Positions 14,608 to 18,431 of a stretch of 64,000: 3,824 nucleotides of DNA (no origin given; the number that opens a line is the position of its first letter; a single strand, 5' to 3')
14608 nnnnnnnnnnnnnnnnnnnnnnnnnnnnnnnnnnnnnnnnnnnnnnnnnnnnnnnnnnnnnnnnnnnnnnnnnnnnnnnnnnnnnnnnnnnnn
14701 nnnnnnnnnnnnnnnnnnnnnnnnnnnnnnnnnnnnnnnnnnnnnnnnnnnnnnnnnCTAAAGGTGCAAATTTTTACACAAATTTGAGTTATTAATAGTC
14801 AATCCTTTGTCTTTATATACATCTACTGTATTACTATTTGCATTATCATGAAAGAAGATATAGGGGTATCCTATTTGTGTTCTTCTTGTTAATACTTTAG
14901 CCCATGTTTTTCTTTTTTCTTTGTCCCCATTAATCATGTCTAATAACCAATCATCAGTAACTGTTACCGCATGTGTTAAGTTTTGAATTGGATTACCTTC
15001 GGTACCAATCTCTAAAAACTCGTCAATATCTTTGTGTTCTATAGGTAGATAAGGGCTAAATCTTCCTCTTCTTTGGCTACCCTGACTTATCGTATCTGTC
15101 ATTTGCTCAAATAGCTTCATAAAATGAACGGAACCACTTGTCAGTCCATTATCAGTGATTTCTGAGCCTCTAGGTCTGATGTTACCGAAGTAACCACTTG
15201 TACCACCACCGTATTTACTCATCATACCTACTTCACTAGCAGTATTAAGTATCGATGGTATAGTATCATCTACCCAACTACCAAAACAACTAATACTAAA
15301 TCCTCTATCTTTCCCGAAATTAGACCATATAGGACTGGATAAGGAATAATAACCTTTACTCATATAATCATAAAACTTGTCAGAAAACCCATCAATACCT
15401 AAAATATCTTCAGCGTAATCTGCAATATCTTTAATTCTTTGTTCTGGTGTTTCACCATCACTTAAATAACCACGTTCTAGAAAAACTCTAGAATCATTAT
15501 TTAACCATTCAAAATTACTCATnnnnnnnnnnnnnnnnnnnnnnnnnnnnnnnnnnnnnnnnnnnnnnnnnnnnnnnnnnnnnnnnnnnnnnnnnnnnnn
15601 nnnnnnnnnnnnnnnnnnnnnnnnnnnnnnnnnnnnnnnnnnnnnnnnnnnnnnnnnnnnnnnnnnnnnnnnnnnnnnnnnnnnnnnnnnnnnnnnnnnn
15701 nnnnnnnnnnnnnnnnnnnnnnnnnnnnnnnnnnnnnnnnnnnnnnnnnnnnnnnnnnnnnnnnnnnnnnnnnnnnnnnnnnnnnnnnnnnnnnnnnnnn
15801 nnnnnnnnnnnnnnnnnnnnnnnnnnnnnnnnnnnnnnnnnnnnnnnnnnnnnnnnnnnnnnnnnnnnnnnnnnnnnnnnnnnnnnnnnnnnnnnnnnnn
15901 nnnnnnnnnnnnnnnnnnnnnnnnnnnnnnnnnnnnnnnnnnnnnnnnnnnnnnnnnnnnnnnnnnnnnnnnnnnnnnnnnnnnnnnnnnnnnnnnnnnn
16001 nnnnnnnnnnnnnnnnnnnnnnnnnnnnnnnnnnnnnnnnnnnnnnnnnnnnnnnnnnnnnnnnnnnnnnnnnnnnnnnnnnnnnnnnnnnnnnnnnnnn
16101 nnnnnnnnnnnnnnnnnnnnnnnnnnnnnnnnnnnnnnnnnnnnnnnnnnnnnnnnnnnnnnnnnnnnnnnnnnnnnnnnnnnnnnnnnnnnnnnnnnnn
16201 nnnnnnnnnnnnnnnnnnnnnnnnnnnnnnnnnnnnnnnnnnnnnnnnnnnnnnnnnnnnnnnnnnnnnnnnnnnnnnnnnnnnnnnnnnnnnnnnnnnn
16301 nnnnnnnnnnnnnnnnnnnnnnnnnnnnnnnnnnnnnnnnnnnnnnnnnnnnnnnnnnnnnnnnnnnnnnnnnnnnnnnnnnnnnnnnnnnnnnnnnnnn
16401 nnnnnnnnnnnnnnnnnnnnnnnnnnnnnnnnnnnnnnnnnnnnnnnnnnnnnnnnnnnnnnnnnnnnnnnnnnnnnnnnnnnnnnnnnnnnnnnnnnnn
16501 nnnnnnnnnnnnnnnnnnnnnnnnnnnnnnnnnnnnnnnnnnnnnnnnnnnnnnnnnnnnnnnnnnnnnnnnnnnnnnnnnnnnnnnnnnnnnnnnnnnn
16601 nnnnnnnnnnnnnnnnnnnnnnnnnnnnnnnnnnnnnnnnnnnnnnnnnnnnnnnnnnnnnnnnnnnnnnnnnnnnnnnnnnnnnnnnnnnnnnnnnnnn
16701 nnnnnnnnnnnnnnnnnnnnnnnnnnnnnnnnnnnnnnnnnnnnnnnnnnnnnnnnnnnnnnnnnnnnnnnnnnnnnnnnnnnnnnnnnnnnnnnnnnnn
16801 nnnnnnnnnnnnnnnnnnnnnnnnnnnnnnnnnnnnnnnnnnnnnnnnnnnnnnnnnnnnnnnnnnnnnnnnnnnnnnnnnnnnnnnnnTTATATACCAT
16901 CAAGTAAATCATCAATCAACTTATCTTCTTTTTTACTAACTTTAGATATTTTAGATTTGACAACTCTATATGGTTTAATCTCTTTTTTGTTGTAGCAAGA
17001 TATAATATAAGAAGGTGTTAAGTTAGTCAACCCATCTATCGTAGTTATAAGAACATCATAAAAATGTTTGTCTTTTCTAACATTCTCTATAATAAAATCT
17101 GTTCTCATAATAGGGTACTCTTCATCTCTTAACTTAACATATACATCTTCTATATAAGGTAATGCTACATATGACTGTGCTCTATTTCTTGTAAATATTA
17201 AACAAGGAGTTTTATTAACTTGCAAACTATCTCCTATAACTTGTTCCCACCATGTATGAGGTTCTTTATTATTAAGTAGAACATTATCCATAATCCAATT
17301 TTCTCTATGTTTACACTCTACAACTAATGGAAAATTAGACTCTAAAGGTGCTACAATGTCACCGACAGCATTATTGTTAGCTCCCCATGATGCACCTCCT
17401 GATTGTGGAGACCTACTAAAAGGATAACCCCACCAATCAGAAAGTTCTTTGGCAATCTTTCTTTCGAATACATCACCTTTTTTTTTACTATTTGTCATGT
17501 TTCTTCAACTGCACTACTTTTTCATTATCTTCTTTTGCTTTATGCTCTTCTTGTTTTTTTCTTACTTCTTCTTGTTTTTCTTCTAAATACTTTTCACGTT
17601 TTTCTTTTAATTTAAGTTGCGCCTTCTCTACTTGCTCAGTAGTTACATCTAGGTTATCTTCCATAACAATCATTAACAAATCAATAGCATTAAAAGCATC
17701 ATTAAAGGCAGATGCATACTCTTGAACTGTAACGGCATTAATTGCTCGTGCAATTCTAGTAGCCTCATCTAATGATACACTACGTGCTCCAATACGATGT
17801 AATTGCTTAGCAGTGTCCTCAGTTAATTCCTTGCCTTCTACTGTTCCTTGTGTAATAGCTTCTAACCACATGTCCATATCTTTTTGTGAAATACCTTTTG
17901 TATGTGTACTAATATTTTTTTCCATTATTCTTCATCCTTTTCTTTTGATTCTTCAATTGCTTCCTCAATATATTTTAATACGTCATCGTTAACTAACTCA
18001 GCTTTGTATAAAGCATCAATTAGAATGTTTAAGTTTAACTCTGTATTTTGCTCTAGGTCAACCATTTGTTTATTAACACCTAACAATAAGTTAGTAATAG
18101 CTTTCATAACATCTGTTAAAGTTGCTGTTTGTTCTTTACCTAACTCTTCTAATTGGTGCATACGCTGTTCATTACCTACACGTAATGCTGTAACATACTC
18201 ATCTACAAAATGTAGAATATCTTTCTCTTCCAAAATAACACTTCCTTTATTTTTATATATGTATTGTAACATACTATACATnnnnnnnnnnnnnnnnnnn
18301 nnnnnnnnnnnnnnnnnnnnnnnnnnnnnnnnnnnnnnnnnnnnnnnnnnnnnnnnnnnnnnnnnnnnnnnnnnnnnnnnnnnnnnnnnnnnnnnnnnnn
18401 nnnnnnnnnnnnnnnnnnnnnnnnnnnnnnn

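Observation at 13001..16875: Ribonucleotide reductase with the ATP-cone on the small (radical-generating) subunit and a cone-less, short large subunit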

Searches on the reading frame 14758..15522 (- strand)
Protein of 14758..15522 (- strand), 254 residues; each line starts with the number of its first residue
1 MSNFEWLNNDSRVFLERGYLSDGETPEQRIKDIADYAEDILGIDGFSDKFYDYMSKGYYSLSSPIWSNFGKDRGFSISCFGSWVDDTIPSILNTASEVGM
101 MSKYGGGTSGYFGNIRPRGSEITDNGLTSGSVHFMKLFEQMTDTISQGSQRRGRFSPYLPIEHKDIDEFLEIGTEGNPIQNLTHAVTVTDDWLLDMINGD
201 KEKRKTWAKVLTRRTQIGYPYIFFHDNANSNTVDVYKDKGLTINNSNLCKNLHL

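Call 3: search_protein_families(library=pfam, proteins=[window:14758-15522:-], max_evalue=0.01)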
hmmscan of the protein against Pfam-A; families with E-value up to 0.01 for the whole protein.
window:14758-15522:- (254 aa): 2 families
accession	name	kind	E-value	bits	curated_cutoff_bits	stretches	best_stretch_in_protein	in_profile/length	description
PF02867.20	Ribonuc_red_lgC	-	2.3e-32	112.7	23.9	2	78-192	2-121/523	Ribonucleotide reductase, barrel domain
PF00317.26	Ribonuc_red_lgN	-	2.7e-08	34.2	28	1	12-74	8-77/77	Ribonucleotide reductase, all-alpha domain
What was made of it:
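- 14776..15522 (-): nrdA exon 1 (residues 1-249), ending with the thiyl-radical Cys codon (C249 of NLC). Pfam Ribonuc_red_lgN + lgC (call 3).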

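Call 9: search_solved_structures(query=window:14776-15522:-, max_evalue=0.00001, show_alignments=1)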
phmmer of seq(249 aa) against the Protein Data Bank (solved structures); distinct sequences matched with E-value up to 0.00001: 31.
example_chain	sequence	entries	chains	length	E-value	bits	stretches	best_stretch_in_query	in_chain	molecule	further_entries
6dqx_A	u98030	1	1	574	5.8e-100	337.1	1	3-249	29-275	Ribonucleoside-diphosphate reductase, alpha chain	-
6dqw_A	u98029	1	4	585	3.8e-77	262.3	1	5-249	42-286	Ribonucleoside-diphosphate reductase, alpha chain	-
7agj_A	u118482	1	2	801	7.4e-20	74.6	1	47-184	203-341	Ribonucleoside-diphosphate reductase subunit alpha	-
6cgl_A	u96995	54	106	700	1e-16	64.3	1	49-173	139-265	Ribonucleoside-diphosphate reductase | Ribonucleoside-diphosphate reductase subunit alpha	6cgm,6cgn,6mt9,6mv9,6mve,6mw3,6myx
5im3_A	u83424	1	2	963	2.5e-16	63.1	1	49-197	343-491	Ribonucleoside-diphosphate reductase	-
1zyz_A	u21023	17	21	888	8.2e-16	61.4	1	23-207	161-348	Ribonucleoside-diphosphate reductase large chain 1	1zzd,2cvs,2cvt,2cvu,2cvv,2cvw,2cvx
3tb9_A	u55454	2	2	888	3.8e-15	59.2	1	23-207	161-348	Ribonucleoside-diphosphate reductase large chain 1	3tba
3s8a_A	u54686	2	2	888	4.7e-15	58.9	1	23-207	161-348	Ribonucleoside-diphosphate reductase large chain 1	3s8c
1xjk_A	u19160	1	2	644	6.1e-15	58.5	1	78-175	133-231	ribonucleotide reductase, B12-dependent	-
1xje_A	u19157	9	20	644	6.1e-15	58.5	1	78-175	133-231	ribonucleotide reductase, B12-dependent | Ribonucleoside-diphosphate reductase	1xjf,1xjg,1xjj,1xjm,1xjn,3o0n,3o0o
6l3r_A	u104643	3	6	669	7.2e-14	55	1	48-175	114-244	Ribonucleoside-diphosphate reductase large subunit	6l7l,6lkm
2wgh_A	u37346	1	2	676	7.4e-14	55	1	48-175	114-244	RIBONUCLEOSIDE-DIPHOSPHATE REDUCTASE LARGE SUBUNIT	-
3hnc_A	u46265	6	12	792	1.1e-13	54.4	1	48-175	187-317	Ribonucleoside-diphosphate reductase large subunit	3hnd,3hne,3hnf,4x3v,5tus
5d1y_A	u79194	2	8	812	1.2e-13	54.3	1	48-175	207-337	Ribonucleoside-diphosphate reductase large subunit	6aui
9l6o_F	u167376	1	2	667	1.7e-13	53.8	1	46-175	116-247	Ribonucleoside-diphosphate reductase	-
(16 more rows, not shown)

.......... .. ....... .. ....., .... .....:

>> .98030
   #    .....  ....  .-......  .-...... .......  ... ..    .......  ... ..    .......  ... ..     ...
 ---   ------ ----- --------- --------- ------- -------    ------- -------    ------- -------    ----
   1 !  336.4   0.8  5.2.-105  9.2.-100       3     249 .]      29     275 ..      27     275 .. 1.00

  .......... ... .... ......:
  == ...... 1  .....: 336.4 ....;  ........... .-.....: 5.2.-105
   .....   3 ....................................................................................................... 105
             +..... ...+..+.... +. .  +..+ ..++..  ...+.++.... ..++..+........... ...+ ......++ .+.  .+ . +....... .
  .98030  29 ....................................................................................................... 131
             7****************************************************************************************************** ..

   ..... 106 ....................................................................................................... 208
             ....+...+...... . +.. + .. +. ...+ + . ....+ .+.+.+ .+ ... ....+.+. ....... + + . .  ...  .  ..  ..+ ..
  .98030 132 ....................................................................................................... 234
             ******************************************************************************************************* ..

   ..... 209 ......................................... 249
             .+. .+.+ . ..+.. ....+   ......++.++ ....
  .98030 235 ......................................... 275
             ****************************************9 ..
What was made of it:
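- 14776..15522 (-): It aligns to 6DQX chain residues 29-275 (call 9).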

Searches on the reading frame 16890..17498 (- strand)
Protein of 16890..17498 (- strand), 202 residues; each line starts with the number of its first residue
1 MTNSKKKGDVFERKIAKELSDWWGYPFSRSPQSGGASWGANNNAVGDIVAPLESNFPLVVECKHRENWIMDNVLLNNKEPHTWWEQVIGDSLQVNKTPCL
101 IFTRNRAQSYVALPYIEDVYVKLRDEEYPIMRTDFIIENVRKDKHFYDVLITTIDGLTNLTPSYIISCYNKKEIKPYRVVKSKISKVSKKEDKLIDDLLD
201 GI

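Call 3: search_protein_families(library=pfam, proteins=[window:16890-17498:-], max_evalue=0.01)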
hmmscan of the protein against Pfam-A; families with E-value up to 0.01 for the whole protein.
window:16890-17498:- (202 aa): 1 family
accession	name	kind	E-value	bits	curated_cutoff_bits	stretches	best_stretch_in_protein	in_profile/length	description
PF24608.2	PDDEXK_15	-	3.8e-69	232.2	27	1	3-166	1-163/164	Phage putative PDDEXK endonuclease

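Call 27: search_dna_similar(query=window:16890-17498:-, collection=phages, mode=protein, max_evalue=1e-10, max_rows=40, rows=spread)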
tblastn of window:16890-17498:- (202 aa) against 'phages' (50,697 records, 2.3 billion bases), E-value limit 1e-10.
Records with a match: 747; places in all: 747; records where one place covers at least 80% of the query: 660.
Best place of each record, by identity: >=99% 17; 95-99% 29; 80-90% 237; 60-80% 59; <60% 405.
By first word of the organism name: Staphylococcus 340; Bacillus 242; Enterococcus 69; Listeria 54; Lactobacillus 23; Brochothrix 4; Mammaliicoccus 3; Phage 2; Exiguobacterium 2; Lysinibacillus 2; and 6 more.
By host as written in the record: Staphylococcus aureus 110; - 69; Listeria monocytogenes 43; Staphylococcus sp. 27; Bacillus subtilis 26; Bacillus cereus 26; Staphylococcus carnosus TM300 22; Enterococcus faecalis 20; and 178 more.
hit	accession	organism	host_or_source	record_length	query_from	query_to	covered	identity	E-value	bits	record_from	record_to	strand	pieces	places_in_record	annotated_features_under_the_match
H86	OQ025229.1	Staphylococcus phage StAP1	Staphylococcus aureus Newman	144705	1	178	88%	100.0%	1e-117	372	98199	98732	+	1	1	hypothetical protein (x2)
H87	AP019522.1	Staphylococcus phage MR003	Staphylococcus aureus RN4220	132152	1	178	88%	98.9%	5e-117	370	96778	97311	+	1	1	phage protein (x2)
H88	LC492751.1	Staphylococcus phage KSAP7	Staphylococcus aureus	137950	1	178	88%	98.3%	3e-116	368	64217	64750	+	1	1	putative resolvase | hypothetical protein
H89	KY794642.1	Staphylococcus phage vB_Sau_Clo6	Staphylococcus aureus ATCC 25923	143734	1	178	88%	80.9%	7e-97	313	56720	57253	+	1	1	resolvase | hypothetical protein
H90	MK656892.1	Staphylococcus phage vBSP-A2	Staphylococcus aureus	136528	1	178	88%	80.9%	2e-96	311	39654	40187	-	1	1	hypothetical protein (x2)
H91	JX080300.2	Staphylococcus phage Staph1N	Staphylococcus aureus strain NCTC9789 ...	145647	1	178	88%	80.9%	2e-96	311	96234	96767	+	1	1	hypothetical protein (x2)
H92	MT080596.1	Staphylococcus phage vB_SauM_EW42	Staphylococcus carnosus TM300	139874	1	178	88%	80.9%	3e-96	311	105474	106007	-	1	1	record has no annotation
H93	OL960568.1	Staphylococcus phage APTC_SA_4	Staphylococcus aureus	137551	1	178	88%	80.9%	3e-96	311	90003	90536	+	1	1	hypothetical protein (x2)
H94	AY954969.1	Staphylococcus phage G1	-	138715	1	178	88%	80.9%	3e-96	311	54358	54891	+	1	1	ORF064 | ORF098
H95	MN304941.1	Staphylococcus phage vB_SauH_IME522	Staphylococcus aureus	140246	1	178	88%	80.9%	3e-96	311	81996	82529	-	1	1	hypothetical protein (x2)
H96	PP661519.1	Staphylococcus phage vB_SauM-SDQ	Staphylococcus sp. ATCC 43300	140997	1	178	88%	80.9%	3e-96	311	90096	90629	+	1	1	hypothetical protein (x2)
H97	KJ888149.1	Staphylococcus phage MCE-2014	Staphylococcus aureus BCP88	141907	1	178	88%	80.9%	3e-96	311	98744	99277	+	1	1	hypothetical protein (x2)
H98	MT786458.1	Staphylococcus phage vB_SauH_SAP1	Staphylococcus aureus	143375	1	178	88%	80.9%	3e-96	311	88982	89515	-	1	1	hypothetical protein (x2)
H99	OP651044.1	Staphylococcus phage vb_SaH_Safa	Staphylococcus aureus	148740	1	178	88%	80.9%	3e-96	311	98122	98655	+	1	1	resolvase | hypothetical protein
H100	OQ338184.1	Staphylococcus phage HMGUsa2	Staphylococcus aureus Newman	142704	1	178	88%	80.3%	1e-95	309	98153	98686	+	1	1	hypothetical protein (x2)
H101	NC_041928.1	Staphylococcus phage phiIBB-SEP1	Staphylococcus epidermidis 9142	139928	1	178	88%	73.0%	4e-86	282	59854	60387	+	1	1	RusA-like Holliday junction resolvase | hypothetical protein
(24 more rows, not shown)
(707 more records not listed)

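Call 28: get_annotated_region(hit=H89, flank=7000)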
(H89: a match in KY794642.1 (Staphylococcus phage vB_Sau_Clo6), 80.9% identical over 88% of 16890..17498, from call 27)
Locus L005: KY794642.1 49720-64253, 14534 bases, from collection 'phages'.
description: Staphylococcus phage vB_Sau_Clo6, complete genome.
organism: Staphylococcus phage vB_Sau_Clo6 (NCBI taxid 1981552)
taxonomy: Viruses; Duplodnaviria; Heunggongvirae; Uroviricota; Caudoviricetes; Herelleviridae; Twortvirinae
host: Staphylococcus aureus ATCC 25923; source: -; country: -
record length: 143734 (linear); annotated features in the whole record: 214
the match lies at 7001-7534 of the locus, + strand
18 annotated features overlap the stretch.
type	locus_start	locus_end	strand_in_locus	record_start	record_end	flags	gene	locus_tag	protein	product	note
CDS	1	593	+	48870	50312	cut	-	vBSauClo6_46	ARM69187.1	DNA helicase B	-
CDS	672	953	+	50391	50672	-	-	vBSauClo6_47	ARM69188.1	hypothetical protein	-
CDS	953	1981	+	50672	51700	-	-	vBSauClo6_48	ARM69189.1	recombination exonuclease A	-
CDS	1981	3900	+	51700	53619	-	-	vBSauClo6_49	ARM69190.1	recombination exonuclease B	-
CDS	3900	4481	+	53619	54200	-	-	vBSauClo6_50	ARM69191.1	HNH homing endonuclease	-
CDS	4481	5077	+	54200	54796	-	-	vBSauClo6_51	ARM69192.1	anti-sigma factor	-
CDS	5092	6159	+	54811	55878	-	-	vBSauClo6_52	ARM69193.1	DNA primase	-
CDS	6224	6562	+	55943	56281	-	-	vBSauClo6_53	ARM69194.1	hypothetical protein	-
CDS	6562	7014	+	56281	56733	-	-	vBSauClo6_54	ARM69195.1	hypothetical protein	-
CDS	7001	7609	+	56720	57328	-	-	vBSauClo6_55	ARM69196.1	resolvase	-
CDS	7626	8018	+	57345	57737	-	-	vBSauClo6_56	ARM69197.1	ribonucleotide reductase, stimulatory protein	-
CDS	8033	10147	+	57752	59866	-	-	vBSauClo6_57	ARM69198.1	ribonucleotide reductase, large subunit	-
CDS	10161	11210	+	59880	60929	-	-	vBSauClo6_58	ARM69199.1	ribonucleotide reductase, minor subunit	-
CDS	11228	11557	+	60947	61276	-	-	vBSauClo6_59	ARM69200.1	hypothetical protein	-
CDS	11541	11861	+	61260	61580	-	-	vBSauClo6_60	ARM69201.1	thioredoxin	-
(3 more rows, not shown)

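Call 29: get_annotated_region(hit=H101, flank=7000)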
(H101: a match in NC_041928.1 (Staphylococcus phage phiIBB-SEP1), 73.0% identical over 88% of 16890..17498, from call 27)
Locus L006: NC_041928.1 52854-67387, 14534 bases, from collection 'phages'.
description: Staphylococcus phage phiIBB-SEP1, complete genome.
organism: Staphylococcus phage phiIBB-SEP1 (NCBI taxid 1340769)
taxonomy: Viruses; Duplodnaviria; Heunggongvirae; Uroviricota; Caudoviricetes; Herelleviridae; Twortvirinae; Sepunavirus; Sepunavirus SEP1
host: Staphylococcus epidermidis 9142; source: waste water treatment plant - raw sewage; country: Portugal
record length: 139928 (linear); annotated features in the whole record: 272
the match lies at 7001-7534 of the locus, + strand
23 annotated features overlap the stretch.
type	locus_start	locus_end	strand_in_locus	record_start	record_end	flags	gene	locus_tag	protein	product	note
CDS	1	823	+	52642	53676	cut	-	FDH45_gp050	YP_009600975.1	recombination exonuclease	-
regulatory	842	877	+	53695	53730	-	-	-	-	promoter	discovered using MEME 4.9.0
CDS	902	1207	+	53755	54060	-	-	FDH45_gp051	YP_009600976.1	hypothetical protein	-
CDS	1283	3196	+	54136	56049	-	-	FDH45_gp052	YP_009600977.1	exonuclease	-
CDS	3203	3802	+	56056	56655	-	-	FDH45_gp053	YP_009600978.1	anti-sigma factor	-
CDS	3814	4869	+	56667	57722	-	-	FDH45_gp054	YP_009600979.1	DNA primase/helicase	-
regulatory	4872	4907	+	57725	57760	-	-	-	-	promoter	discovered using MEME 4.9.0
CDS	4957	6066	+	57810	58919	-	-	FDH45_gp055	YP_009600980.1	transposase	-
CDS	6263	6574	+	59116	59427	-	-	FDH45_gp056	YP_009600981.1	hypothetical protein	-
CDS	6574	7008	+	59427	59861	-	-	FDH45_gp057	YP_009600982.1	hypothetical protein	-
CDS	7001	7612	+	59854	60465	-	-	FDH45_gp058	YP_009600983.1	RusA-like Holliday junction resolvase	-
CDS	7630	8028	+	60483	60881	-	-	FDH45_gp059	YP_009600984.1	flavodoxin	-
CDS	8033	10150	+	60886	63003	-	-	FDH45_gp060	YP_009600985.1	ribonucleotide reductase large subunit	-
CDS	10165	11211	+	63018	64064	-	-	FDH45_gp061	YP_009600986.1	ribonucleotide reductase class Ia beta subunit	-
CDS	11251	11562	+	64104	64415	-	-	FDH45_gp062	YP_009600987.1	hypothetical protein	-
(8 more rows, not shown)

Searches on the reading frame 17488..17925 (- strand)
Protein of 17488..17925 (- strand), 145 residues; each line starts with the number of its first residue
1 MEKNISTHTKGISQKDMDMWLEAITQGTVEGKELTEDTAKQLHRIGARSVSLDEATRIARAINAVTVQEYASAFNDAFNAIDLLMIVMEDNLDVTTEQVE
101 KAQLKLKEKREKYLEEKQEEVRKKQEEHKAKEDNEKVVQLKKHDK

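Call 53: search_protein_families(library=phrogs, proteins=[window:17488-17925:-], max_evalue=0.001)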
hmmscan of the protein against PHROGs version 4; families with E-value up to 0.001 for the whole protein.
window:17488-17925:- (145 aa): 1 family
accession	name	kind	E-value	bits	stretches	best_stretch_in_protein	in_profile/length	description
phrog_1095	-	unknown function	1.3e-37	129.7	1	4-129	2-122/124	-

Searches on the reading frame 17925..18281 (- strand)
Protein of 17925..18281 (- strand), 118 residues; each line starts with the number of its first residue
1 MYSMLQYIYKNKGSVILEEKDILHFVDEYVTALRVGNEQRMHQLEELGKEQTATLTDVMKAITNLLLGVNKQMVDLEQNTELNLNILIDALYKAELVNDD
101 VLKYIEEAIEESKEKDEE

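Call 53: search_protein_families(library=phrogs, proteins=[window:17925-18281:-], max_evalue=0.001)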
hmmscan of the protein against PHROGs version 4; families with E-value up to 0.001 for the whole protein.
window:17925-18281:- (118 aa): 2 families
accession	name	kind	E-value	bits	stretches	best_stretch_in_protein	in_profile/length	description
phrog_1291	-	unknown function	5.5e-30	104.6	1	18-118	2-100/104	-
phrog_8033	-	unknown function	0.00012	23.2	1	3-115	20-133/187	-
